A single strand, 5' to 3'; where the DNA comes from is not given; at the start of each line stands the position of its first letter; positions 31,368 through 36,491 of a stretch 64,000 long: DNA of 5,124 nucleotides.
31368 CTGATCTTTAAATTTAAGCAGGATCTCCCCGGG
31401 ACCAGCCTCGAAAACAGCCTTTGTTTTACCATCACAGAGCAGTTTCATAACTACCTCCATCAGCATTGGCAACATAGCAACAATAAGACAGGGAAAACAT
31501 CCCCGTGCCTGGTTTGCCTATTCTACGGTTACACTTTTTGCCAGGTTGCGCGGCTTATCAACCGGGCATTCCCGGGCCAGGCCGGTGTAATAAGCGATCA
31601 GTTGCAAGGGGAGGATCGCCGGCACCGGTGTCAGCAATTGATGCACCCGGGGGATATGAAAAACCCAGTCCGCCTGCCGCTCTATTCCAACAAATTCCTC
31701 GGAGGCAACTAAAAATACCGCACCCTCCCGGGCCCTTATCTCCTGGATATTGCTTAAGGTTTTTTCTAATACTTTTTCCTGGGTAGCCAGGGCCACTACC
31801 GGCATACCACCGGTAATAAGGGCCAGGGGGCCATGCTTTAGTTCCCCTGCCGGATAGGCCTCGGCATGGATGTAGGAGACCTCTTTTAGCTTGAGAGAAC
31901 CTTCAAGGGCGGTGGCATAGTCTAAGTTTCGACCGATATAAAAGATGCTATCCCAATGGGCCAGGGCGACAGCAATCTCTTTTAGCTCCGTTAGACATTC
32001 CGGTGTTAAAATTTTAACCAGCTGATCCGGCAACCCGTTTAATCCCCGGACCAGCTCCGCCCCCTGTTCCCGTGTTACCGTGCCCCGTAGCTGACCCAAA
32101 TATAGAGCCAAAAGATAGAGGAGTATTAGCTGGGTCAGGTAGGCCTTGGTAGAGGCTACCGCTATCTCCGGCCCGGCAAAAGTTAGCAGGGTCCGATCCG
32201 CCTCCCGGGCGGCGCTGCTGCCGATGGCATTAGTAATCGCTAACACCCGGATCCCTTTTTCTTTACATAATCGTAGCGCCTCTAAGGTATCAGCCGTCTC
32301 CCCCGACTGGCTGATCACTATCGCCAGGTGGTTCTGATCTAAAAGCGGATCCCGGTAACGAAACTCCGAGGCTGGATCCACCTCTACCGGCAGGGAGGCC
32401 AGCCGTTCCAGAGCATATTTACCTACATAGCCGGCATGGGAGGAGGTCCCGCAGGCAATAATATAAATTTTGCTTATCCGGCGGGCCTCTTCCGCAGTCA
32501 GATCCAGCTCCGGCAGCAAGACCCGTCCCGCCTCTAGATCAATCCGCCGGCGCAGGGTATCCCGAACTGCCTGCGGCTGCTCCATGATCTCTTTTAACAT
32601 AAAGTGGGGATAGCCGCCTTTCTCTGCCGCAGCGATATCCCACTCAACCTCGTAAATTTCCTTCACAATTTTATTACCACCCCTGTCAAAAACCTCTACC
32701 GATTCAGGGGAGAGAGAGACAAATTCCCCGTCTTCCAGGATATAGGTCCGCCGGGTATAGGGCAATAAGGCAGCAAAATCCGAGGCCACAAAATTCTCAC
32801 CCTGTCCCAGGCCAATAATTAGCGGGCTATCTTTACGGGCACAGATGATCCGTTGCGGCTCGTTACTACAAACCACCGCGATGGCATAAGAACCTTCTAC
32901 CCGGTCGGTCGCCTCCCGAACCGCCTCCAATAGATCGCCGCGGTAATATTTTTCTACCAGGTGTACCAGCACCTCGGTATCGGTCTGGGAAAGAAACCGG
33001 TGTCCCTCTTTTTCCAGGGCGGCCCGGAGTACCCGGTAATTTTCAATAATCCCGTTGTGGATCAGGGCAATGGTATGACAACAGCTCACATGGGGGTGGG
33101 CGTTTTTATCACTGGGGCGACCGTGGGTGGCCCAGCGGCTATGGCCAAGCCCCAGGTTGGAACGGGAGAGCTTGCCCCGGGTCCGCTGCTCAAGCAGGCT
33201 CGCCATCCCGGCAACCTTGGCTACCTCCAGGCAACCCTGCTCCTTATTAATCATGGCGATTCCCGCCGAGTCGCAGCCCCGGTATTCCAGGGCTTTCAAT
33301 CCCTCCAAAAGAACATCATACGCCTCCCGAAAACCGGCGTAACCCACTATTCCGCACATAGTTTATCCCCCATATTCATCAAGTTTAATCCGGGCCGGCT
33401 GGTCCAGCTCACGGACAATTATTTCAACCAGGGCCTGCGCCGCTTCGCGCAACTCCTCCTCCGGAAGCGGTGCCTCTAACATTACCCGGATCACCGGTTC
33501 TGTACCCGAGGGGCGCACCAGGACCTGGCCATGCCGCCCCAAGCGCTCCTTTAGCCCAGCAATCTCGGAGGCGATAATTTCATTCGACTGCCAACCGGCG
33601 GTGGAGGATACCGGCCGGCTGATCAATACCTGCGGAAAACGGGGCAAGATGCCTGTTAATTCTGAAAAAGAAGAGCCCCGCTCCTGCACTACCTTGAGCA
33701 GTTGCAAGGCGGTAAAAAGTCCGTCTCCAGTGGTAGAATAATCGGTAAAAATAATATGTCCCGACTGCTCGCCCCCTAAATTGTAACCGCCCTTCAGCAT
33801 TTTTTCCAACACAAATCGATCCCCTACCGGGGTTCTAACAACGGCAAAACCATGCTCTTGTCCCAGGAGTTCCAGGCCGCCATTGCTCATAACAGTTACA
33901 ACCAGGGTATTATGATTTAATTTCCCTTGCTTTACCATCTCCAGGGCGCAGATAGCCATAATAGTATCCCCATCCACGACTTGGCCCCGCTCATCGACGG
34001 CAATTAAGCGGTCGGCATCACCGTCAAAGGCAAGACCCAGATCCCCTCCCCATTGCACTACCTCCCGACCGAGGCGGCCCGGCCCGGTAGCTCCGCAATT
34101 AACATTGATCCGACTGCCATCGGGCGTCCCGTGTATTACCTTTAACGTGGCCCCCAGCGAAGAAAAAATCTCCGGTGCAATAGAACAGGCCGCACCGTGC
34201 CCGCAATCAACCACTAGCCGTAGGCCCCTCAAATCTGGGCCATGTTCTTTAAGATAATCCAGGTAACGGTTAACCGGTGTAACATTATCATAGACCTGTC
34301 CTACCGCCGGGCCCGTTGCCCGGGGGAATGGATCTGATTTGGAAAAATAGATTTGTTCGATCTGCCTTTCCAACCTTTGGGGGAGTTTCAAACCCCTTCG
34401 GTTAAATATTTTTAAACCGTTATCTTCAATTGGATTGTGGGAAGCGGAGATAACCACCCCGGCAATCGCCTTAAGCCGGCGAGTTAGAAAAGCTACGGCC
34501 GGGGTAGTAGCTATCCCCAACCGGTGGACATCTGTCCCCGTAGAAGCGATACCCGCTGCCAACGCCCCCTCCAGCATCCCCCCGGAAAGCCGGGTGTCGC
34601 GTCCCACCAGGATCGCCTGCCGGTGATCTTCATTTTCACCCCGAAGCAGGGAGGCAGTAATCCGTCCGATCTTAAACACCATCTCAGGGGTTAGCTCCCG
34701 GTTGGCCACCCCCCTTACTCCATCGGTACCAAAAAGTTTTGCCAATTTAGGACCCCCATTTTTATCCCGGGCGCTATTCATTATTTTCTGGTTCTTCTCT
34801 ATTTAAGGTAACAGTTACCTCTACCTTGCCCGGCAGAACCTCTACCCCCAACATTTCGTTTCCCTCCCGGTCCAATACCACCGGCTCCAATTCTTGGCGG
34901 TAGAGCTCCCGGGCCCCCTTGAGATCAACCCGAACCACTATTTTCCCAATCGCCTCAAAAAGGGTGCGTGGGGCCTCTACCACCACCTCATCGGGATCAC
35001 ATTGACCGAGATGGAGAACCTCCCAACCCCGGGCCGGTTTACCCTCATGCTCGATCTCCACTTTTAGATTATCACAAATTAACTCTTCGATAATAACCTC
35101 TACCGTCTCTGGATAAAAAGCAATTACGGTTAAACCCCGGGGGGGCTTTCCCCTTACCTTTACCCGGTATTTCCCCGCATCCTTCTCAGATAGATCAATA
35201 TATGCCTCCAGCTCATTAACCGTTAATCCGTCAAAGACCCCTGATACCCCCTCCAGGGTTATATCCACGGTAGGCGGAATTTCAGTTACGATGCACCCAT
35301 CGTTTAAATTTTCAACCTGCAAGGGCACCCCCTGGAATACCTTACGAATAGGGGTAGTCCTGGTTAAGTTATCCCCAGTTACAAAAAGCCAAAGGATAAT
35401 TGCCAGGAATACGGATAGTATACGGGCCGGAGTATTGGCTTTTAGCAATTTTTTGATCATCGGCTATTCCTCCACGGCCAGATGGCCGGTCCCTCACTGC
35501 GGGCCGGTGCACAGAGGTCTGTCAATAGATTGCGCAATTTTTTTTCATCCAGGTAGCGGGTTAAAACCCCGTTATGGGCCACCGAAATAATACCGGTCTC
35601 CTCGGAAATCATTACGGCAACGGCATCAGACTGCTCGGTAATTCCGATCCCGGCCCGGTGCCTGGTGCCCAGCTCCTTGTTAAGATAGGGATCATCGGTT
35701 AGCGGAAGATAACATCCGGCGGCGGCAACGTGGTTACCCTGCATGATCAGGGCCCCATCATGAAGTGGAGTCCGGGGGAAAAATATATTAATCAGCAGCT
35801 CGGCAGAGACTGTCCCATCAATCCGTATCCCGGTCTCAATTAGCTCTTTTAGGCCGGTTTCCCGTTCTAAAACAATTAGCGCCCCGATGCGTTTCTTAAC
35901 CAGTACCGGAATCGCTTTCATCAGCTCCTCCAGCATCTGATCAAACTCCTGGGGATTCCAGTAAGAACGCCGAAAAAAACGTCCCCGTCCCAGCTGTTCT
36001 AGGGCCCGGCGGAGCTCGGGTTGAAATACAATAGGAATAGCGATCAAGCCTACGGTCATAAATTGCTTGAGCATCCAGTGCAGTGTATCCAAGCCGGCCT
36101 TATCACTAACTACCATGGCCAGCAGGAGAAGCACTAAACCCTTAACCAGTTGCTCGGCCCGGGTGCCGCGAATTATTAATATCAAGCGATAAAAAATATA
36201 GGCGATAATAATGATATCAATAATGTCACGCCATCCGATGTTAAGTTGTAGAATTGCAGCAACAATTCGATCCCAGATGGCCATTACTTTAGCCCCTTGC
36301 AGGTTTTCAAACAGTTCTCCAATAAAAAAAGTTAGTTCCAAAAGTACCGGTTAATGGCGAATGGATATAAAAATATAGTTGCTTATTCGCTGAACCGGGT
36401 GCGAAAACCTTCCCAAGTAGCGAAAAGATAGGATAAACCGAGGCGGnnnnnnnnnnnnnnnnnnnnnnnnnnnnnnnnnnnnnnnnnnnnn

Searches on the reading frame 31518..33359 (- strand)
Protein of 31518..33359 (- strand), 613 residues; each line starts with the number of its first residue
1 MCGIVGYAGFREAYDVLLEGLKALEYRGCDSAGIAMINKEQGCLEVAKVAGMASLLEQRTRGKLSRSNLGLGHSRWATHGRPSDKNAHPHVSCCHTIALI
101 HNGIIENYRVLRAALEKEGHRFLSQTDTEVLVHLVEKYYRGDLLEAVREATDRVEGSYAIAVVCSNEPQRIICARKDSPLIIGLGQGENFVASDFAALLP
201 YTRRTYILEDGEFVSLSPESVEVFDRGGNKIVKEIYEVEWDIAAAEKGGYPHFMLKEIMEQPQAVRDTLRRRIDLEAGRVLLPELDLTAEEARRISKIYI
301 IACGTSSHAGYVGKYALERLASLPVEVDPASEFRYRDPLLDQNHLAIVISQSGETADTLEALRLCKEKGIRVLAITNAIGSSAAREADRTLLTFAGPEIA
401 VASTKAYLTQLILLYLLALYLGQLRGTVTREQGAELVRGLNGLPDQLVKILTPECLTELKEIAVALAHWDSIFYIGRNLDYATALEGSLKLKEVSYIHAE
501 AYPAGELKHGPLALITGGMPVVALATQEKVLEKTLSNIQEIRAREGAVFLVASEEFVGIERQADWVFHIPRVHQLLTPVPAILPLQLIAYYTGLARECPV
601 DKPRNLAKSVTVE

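Call 13: search_protein_families(library=pfam, proteins=[window:31518-33359:-], max_evalue=0.00001)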
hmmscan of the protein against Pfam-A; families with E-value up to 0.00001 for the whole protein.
window:31518-33359:- (613 aa): 3 families
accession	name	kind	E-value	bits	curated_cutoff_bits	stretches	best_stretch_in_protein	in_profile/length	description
PF01380.27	SIS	-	6.7e-58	194.6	25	2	296-419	6-130/131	SIS domain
PF13522.11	GATase_6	-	4.1e-20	72.6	27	1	64-192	7-128/130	Glutamine amidotransferase domain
PF13537.11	GATase_7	-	7.4e-18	65.2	25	1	83-199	9-122/123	Glutamine amidotransferase domain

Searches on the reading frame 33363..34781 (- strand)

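Call 13: search_protein_families(library=pfam, proteins=[window:33363-34781:-], max_evalue=0.00001)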
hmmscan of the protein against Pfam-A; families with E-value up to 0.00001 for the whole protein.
window:33363-34781:- (472 aa): 4 families
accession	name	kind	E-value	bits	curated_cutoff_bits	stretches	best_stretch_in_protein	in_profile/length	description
PF02878.22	PGM_PMM_I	-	7.7e-43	145.9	22.5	1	15-148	2-134/138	Phosphoglucomutase/phosphomannomutase, alpha/beta/alpha domain I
PF02880.22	PGM_PMM_III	-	1e-36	126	20.7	1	270-377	1-110/115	Phosphoglucomutase/phosphomannomutase, alpha/beta/alpha domain III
PF02879.22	PGM_PMM_II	-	3.7e-15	56.7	29.3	1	175-266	5-103/103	Phosphoglucomutase/phosphomannomutase, alpha/beta/alpha domain II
PF00408.26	PGM_PMM_IV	-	3.1e-14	53.2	23.1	1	389-453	4-67/68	Phosphoglucomutase/phosphomannomutase, C-terminal domain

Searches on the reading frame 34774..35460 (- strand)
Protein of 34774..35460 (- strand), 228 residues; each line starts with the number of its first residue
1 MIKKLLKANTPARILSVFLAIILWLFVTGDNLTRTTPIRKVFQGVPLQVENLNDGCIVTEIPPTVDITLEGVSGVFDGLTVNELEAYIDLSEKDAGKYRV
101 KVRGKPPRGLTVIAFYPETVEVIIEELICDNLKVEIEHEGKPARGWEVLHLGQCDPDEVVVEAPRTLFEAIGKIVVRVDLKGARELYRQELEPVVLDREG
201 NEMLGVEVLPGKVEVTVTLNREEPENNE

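Call 13: search_protein_families(library=pfam, proteins=[window:34774-35460:-], max_evalue=0.00001)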
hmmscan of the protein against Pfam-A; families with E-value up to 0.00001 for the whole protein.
window:34774-35460:- (228 aa): 1 family
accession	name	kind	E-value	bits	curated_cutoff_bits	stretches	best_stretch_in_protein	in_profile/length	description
PF07949.17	YbbR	-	5.3e-18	65.5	22.3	2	45-124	1-81/81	YbbR-like protein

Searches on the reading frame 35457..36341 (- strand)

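Call 13: search_protein_families(library=pfam, proteins=[window:35457-36341:-], max_evalue=0.00001)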
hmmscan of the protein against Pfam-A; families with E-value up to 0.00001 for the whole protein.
window:35457-36341:- (294 aa): 2 families
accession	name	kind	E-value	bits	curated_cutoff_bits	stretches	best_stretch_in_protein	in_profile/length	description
PF02457.21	DAC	-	3.9e-43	146.3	27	1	142-259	2-118/119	DisA bacterial checkpoint controller nucleotide-binding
PF19293.4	CdaA_N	-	6.8e-09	36.2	23.8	1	33-109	3-80/81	CdaA N-terminal transmembrane domain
